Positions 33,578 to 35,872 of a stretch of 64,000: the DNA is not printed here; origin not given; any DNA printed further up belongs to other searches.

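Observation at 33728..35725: Nine-heme c-type cytochrome carrying a T9SS sorting domain: candidate surface-exposed electron conduit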

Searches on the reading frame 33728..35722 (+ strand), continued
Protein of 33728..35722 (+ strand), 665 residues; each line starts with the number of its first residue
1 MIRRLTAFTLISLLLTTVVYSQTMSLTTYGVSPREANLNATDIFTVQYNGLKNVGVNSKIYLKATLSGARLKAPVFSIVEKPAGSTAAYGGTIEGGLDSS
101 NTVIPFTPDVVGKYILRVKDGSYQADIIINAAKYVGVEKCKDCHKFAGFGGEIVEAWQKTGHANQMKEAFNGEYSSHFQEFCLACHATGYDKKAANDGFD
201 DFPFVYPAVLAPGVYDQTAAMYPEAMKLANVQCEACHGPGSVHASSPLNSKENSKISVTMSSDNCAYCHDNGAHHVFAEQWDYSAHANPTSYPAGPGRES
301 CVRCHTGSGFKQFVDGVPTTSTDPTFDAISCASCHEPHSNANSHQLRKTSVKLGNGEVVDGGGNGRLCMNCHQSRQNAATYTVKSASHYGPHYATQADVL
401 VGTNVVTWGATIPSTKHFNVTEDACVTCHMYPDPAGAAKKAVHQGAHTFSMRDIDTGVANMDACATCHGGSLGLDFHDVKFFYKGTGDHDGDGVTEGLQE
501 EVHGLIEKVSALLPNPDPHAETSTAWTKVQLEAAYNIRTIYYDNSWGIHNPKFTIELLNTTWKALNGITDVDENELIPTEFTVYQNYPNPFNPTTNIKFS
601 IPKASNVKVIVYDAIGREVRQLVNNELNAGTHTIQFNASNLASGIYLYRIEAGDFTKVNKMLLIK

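Call 36: predict_structure(alignment_id=A1)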
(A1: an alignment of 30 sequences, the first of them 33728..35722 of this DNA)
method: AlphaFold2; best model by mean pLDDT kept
length: 665 residues; sequences in the alignment: 30
mean_pLDDT: 71.7   pTM: 0.61
mean pLDDT of the five models: 71.7, 69.7, 63.3, 62.5, 59.1
residues with pLDDT >= 90: 87; 70-90: 317; 50-70: 163; < 50: 98
segments of 3 or more residues with pLDDT < 50: 135-141, 143-153, 195-197, 232-236, 240-258, 272-276, 292-296, 322-324, 384-390, 570-590
pLDDT, mean of each block of 10 residues (from residue 1): 77 59 79 65 70 75 82 88 84 59 85 87 87 54 45 51 65 61 54 51 69 85 68 49 37 46 60 52 65 51 73 70 58 66 64 86 86 82 52 80 92 90 86 61 78 84 88 90 86 89 93 82 80 90 92 96 78 33 42 65 75 82 80 77 78 71 65
secondary structure, 60 per line:
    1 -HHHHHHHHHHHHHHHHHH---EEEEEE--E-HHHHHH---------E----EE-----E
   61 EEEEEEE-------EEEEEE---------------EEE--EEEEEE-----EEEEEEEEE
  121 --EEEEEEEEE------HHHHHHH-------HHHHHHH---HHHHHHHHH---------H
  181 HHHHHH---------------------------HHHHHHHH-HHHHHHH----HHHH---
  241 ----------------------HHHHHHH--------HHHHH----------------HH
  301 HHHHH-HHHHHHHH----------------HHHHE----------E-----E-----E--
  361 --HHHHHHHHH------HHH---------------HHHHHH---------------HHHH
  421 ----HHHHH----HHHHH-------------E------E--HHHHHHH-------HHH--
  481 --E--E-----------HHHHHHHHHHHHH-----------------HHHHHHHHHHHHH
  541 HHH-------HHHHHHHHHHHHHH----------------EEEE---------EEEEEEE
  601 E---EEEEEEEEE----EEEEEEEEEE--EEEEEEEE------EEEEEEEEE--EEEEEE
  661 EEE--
elements in order (helices of 4 or more, strands of 3 or more residues): H2-19 E23-28 H33-38 E60-67 E75-80 E96-98 E101-106 E112-120 E123-131 H138-144 H152-158 H162-170 H180-186 H214-221 H223-229 H234-237 H263-269 H278-282 H299-305 H307-314 H331-334 H363-371 H396-401 H417-420 H425-429 H434-438 H462-468 H498-510 H528-543 H551-564 E581-584 E594-601 E605-613 E618-627 E630-637 E644-652 E655-663

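Call 39: fold_search(model_id=the predicted structure, library=pdb)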
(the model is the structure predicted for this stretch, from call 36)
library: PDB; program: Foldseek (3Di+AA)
matches with E <= 10: 1918; with E <= 0.001: 3
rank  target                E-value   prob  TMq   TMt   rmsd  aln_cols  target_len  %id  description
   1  6qvm_A                1.5e-07  1.00  0.34  0.34   8.9       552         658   21  Undecaheme cytochrome from S-layer of Carboxydothermus ferrireducens (released 2020-03-25)
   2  1l9m_B                7.1e-04  0.20  0.10  0.10  27.1       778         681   10  Three-dimensional structure of the human transglutaminase 3 enzyme: binding of calcium ions change structure for activ (released 2002-05-29)
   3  4g5a_A                9.3e-04  1.00  0.11  0.57   3.9        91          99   16  Crystal structure of a putative member of duf 3244 protein family (BT_1867) from Bacteroides thetaiotaomicron VPI-5482 (released 2012-09-19)
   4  8qb1_A                2.6e-03  1.00  0.11  0.69   3.7        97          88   18  C-terminal domain of mirolase from Tannerella forsythia (released 2024-02-28)
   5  4x42_E                2.9e-03  1.00  0.10  0.54   5.1        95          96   16  Crystal structure of DEN4 ED3 mutant with epitope two residues substituted from DEN3 ED3 (released 2015-09-09)
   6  3we1_A                4.0e-03  1.00  0.11  0.56   4.8        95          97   14  Crystal structure of Dengue 4 Envelope protein domain III (ED3) (released 2014-01-22)
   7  9l0c_B                4.0e-03  0.99  0.11  0.26   7.4       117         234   13  structure of MCT2-embigin-AR-C155858 complex (released 2025-12-24)
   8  4uid_B                4.2e-03  1.00  0.10  0.36   3.3        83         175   17  Crystal structure of the S-layer protein SbsC domains 4 and 5 (released 2016-04-13)
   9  3vwk_B                5.0e-03  0.96  0.10  0.40   6.6       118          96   14  Ternary crystal structure of the human NKT TCR-CD1d-4'deoxy-alpha-galactosylceramide complex (released 2012-10-03)
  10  4uid_A                5.3e-03  1.00  0.10  0.32   3.3        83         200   17  Crystal structure of the S-layer protein SbsC domains 4 and 5 (released 2016-04-13)
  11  4x42_D                5.6e-03  1.00  0.11  0.54   5.0        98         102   14  Crystal structure of DEN4 ED3 mutant with epitope two residues substituted from DEN3 ED3 (released 2015-09-09)
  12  2p9r_B                7.7e-03  1.00  0.10  0.60   2.3        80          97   15  Human alpha2-macroglogulin is composed of multiple domains, as predicted by homology with complement component C3 (released 2007-08-21)
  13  6sdb_C                7.7e-03  0.97  0.10  0.42   5.6       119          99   14  Chimeric titin Z1Z2 functionalized with a KLER exogenous peptide from decorin (released 2019-09-18)
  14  6v80_B                7.7e-03  0.96  0.09  0.41   7.6       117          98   14  Crystal structure of human CD1d presenting alpha-Galactosylceramide in complex with NKT12 TCR and VHH nanobody 1D12 (released 2020-09-16)
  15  5nq2_B                7.7e-03  0.94  0.10  0.39   6.4       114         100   15  'Porcine (Sus scrofa) Major Histocompatibility Complex, class I, presenting IAYERMCNI (released 2018-04-25)
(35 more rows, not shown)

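Call 44: search_solved_structures(query=A1, max_evalue=1e-9, show_alignments=2)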
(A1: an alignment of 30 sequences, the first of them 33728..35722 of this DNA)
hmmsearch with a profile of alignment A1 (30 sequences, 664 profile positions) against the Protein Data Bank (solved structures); distinct sequences matched with E-value up to 1e-9: 2.
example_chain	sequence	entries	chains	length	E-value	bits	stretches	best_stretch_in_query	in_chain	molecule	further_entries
6i5b_A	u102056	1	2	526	4.5e-18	68.1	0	226-265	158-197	Uncharacterized protein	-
6qvm_A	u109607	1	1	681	5.4e-10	41.4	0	171-479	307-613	Multiheme cytochrome cf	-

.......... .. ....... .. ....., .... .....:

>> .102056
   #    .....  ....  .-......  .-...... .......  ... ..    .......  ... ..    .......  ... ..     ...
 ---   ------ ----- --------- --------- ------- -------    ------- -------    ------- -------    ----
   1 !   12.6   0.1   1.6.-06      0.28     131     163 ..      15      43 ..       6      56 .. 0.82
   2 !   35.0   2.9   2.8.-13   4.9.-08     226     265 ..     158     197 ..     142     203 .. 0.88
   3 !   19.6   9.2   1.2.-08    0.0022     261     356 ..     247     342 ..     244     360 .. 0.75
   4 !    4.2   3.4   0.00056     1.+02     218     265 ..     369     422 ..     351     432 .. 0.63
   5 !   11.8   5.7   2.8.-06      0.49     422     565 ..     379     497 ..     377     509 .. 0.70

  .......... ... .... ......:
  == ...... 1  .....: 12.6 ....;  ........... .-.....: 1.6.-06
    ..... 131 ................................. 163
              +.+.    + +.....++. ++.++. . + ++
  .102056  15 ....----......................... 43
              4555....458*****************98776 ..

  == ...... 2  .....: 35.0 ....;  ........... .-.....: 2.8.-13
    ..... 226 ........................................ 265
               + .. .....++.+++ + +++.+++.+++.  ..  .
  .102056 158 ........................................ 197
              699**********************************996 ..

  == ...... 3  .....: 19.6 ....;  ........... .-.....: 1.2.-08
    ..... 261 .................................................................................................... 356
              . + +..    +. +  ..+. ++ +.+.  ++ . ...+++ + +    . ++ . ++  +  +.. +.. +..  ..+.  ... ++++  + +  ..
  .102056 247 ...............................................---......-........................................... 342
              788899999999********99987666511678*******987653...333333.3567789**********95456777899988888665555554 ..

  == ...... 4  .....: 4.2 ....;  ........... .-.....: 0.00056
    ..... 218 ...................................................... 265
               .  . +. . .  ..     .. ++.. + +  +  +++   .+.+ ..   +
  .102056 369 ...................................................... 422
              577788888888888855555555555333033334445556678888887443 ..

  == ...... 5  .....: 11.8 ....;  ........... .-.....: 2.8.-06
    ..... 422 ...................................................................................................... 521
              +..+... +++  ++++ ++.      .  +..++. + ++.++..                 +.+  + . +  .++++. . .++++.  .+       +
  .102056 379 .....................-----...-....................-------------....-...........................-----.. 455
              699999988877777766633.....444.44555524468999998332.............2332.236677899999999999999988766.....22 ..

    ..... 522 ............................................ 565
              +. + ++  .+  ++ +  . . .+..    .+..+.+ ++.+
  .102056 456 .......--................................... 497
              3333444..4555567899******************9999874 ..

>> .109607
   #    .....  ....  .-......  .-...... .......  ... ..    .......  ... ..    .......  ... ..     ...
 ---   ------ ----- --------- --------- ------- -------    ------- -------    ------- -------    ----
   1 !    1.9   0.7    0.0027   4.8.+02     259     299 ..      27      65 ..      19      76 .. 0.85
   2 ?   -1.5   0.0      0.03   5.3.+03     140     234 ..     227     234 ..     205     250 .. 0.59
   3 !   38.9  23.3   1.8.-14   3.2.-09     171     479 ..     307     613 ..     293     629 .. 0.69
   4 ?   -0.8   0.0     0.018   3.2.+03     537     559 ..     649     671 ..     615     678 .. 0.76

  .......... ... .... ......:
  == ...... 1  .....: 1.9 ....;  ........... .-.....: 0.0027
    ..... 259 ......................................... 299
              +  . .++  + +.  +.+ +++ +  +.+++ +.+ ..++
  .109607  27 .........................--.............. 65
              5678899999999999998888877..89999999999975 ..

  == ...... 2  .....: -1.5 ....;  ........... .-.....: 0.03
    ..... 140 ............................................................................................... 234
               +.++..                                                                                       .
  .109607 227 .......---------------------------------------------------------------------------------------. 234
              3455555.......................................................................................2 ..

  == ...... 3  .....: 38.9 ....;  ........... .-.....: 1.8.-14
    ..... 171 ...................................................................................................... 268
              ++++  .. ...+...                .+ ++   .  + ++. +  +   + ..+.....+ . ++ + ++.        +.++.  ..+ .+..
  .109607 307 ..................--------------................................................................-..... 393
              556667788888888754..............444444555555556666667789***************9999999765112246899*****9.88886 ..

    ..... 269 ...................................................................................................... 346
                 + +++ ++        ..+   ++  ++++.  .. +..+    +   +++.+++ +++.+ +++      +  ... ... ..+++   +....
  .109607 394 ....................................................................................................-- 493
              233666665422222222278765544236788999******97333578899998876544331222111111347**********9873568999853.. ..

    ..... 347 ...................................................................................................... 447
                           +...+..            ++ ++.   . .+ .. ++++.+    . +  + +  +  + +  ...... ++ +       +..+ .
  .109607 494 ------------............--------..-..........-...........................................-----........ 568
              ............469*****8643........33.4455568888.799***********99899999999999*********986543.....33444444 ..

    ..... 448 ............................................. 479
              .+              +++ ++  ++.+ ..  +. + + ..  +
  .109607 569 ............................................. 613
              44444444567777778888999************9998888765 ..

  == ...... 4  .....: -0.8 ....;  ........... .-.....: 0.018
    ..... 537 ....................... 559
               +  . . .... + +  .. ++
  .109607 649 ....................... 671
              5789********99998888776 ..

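Call 46: search_protein_representatives(protein=window:33791-35452:+)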
Query: 554 residues. Proteins with E-value up to 0.001 (for the whole library): 2229; up to 1e-10: 1134; up to 1e-30: 354. The best 150 are listed.
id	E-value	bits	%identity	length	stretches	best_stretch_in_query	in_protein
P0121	1.2e-194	664.7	43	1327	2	76-547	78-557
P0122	7.2e-178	609.3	37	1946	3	6-550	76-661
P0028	2.2e-153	528.5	41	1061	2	1-549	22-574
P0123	9.4e-149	513.2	43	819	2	1-551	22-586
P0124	5.4e-146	504.1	40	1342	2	54-551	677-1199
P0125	2.9e-140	485.2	48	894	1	1-545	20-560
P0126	3.9e-139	481.4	46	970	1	1-542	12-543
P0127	1.7e-136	472.7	38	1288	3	7-548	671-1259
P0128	2.9e-136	471.9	45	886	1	1-545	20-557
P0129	1.2e-135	469.9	46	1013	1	1-549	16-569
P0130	4.1e-135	468.1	46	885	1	2-545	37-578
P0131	1.3e-132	459.9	46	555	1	21-540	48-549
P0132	3.7e-131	455.1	43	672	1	1-551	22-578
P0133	5.8e-128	444.6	48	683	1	20-553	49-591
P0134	6.8e-126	437.7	45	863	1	1-545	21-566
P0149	1.6e-92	327.5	41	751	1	26-546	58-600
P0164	5.9e-78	279.5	40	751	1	28-541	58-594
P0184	2.0e-70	254.6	41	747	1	84-547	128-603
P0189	8.8e-69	249.2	40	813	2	85-291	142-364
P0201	5.7e-64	233.3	38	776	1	28-548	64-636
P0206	1.2e-62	228.9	35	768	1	28-553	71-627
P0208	3.0e-62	227.6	38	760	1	136-548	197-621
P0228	2.0e-58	215.0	38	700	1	67-545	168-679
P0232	1.1e-57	212.5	37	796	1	135-552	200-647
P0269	3.6e-49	184.4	36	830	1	31-545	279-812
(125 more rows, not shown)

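Call 53: find_encoding_contigs(protein=P0025, flank=10000, max_places=1)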
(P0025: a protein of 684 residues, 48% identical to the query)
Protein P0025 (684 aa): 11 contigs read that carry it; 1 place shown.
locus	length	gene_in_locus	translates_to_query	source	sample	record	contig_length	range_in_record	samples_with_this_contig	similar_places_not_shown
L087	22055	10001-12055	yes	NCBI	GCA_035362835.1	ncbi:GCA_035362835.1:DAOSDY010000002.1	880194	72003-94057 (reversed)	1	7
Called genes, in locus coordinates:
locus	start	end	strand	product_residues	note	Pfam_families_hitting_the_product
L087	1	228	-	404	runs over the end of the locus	PF01551:Peptidase_M23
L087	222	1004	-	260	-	PF14125:DUF4292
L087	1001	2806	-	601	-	PF25062:ARM_TT21_N (faint), PF25063:ARM_TT21_C (faint), PF12895:ANAPC3 (faint), PF14559:TPR_19 (weak), PF23914:TPR_CcmH_CycH (weak), PF07719:TPR_2 (weak), PF00515:TPR_1 (weak), PF07719:TPR_2 (weak), +16 more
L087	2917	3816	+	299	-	-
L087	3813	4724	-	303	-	PF03193:RsgA_GTPase, PF01926:MMR_HSR1 (weak)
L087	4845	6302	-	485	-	PF03349:Toluene_X (weak)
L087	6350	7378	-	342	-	-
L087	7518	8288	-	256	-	-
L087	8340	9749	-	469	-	PF01406:tRNA-synt_1e, PF01921:tRNA-synt_1f (faint), PF09334:tRNA-synt_1g (weak), PF00133:tRNA-synt_1 (weak), PF09334:tRNA-synt_1g (weak), PF09190:DALR_2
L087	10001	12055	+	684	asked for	PF22113:Mtrc-MtrF_II-IV_dom (faint), PF09699:Paired_CXXCH_1 (faint), PF14522:Cytochrome_C7 (faint), PF14537:Cytochrom_c3_2 (faint), PF13860:FlgD_ig (weak), PF18962:Por_Secre_tail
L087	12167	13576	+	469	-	PF00206:Lyase_1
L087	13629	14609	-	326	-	PF01479:S4, PF00849:PseudoU_synth_2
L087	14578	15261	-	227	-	PF01252:Peptidase_A8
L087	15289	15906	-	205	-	-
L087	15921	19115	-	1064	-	PF00133:tRNA-synt_1, PF13603:tRNA-synt_1_2, PF09334:tRNA-synt_1g (weak), PF08264:Anticodon_1, PF19303:Anticodon_3 (weak), PF19302:DUF5915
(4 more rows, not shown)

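Call 54: find_encoding_contigs(protein=P0036, flank=10000, max_places=1)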
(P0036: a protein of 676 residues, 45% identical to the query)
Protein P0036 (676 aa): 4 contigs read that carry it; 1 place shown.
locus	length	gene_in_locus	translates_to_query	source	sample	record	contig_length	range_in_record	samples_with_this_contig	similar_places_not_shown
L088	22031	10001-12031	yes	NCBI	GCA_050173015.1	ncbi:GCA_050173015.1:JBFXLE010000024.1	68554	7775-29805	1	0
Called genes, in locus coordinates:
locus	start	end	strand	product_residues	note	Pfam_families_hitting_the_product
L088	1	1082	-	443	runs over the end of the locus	PF13375:RnfC_N, PF01512:Complex1_51K, PF12797:Fer4_2 (faint), PF12837:Fer4_6 (faint), PF12838:Fer4_7 (weak), PF13183:Fer4_8 (weak), PF13187:Fer4_9 (weak), PF13237:Fer4_10, +1 more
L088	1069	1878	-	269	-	PF04060:FeS, PF12838:Fer4_7 (weak), PF13187:Fer4_9 (weak), PF13237:Fer4_10 (weak), PF14697:Fer4_21 (weak), PF12838:Fer4_7, PF13187:Fer4_9, PF00037:Fer4 (weak), +5 more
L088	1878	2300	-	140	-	PF04246:RseC_MucC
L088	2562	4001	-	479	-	PF02775:TPP_enzyme_C, PF01558:POR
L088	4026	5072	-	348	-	PF01855:POR_N, PF17147:PFOR_II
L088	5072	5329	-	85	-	PF17179:Fer4_22 (faint), PF13183:Fer4_8 (faint), PF00037:Fer4 (weak), PF12837:Fer4_6 (weak), PF13237:Fer4_10 (weak), PF12800:Fer4_4 (weak), PF12838:Fer4_7, PF13187:Fer4_9 (weak), +6 more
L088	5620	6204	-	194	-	PF01923:Cob_adeno_trans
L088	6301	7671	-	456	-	PF00072:Response_reg, PF00158:Sigma54_activat, PF01078:Mg_chelatase (faint), PF14532:Sigma54_activ_2, PF07728:AAA_5, PF25601:AAA_lid_14, PF02954:HTH_8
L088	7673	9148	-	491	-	PF21563:Mcp40H-20_sensor (weak), PF00672:HAMP, PF00512:HisKA (weak), PF02518:HATPase_c, PF14501:HATPase_c_5 (weak)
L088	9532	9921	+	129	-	PF00072:Response_reg (weak)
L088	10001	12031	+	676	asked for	PF14522:Cytochrome_C7 (faint), PF22113:Mtrc-MtrF_II-IV_dom (faint), PF14537:Cytochrom_c3_2 (faint), PF18962:Por_Secre_tail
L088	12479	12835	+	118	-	PF00072:Response_reg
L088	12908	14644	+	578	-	PF02335:Cytochrom_C552 (faint), PF14522:Cytochrome_C7 (faint), PF14537:Cytochrom_c3_2 (faint), PF09699:Paired_CXXCH_1 (faint), PF13435:Cytochrome_C554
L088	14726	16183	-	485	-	PF00133:tRNA-synt_1 (faint), PF01406:tRNA-synt_1e, PF01921:tRNA-synt_1f (faint), PF09334:tRNA-synt_1g (faint), PF09190:DALR_2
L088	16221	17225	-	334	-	PF01820:Dala_Dala_lig_N, PF01071:GARS_A, PF02222:ATP-grasp, PF02655:ATP-grasp_3, PF02786:CPSase_L_D2, PF07478:Dala_Dala_lig_C, PF08443:RimK (weak), PF13535:ATP-grasp_4, +1 more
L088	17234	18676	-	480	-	PF00749:tRNA-synt_1c, PF19269:Anticodon_2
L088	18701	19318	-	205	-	PF09335:VTT_dom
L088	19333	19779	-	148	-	PF02542:YgbB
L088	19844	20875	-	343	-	PF02547:Queuosine_synth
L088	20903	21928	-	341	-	PF05496:RuvB_N, PF06068:TIP49 (weak), PF07728:AAA_5 (faint), PF00004:AAA, PF17864:AAA_lid_4, PF05491:WHD_RuvB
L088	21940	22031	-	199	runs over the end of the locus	PF01330:RuvA_N, PF00633:HHH (faint), PF14520:HHH_5, PF07499:RuvA_C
